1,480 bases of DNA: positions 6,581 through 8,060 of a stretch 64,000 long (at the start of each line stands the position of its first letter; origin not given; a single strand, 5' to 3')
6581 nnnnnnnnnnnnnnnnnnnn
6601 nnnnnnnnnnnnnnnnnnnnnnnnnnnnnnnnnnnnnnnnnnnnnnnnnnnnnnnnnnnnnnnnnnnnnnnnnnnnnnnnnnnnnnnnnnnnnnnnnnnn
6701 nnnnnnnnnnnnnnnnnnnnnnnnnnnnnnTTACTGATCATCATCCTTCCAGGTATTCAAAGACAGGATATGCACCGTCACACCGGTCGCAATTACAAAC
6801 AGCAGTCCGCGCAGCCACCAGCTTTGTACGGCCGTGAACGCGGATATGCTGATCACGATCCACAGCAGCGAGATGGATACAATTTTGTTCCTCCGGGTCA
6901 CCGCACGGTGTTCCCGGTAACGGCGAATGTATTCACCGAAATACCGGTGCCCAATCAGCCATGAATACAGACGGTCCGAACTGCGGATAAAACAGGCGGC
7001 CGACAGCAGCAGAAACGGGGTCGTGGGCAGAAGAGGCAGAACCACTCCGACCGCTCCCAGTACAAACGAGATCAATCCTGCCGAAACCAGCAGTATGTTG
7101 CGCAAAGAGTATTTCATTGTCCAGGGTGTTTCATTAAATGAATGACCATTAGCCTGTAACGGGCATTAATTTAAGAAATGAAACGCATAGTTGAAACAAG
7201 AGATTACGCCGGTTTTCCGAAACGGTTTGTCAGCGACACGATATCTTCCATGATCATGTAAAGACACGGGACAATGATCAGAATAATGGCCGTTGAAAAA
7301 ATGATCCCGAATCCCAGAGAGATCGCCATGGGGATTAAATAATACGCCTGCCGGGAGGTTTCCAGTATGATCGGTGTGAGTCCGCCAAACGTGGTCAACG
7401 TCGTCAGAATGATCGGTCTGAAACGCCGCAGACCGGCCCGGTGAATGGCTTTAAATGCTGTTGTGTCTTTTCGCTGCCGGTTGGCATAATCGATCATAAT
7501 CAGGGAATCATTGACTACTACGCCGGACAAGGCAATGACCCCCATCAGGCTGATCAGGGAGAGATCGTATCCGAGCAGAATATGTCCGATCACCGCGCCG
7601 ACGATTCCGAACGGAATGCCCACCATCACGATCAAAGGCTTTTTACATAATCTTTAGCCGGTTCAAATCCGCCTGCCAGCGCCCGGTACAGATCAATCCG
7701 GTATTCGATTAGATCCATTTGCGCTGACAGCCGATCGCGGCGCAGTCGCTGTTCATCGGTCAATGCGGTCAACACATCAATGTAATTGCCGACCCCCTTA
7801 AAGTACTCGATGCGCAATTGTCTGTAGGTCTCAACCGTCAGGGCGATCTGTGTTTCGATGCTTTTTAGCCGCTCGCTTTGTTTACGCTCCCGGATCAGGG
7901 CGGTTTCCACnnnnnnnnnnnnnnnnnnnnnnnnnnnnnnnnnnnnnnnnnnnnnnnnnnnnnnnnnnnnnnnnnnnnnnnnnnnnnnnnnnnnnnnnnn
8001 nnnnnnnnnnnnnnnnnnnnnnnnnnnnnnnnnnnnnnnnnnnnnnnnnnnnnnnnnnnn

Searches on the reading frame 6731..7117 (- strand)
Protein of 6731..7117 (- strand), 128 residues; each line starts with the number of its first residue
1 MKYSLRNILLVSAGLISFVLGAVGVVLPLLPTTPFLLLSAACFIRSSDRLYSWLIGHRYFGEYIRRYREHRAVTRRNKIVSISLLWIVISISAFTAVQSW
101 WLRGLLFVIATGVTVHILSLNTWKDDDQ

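Call 6: search_protein_families(library=pfam, proteins=[window:6731-7117:-], max_evalue=0.01)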
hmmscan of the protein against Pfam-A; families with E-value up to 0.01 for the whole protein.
window:6731-7117:- (128 aa): 1 family
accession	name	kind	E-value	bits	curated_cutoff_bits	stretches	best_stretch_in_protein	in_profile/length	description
PF04304.18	DUF454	-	1.8e-41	141.2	35.1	1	8-121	2-114/115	Protein of unknown function (DUF454)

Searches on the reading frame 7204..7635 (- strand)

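Call 6: search_protein_families(library=pfam, proteins=[window:7204-7635:-], max_evalue=0.01)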
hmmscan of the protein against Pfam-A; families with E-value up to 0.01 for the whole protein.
window:7204-7635:- (143 aa): 1 family
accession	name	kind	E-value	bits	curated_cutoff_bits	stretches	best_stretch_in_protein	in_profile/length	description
PF00873.25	ACR_tran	-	1e-27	96.7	28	1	1-129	890-1020/1021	AcrB/AcrD/AcrF family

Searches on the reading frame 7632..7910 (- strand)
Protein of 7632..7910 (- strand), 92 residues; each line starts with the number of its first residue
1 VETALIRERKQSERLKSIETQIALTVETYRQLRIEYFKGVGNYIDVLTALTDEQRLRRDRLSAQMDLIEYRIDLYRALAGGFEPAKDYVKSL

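Call 6: search_protein_families(library=pfam, proteins=[window:7632-7910:-], max_evalue=0.01)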
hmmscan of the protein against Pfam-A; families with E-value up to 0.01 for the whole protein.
window:7632-7910:- (92 aa): 1 family
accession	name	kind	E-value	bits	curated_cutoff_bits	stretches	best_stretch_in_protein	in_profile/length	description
PF02321.23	OEP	-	0.00083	19.6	22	1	11-78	119-186/187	Outer membrane efflux protein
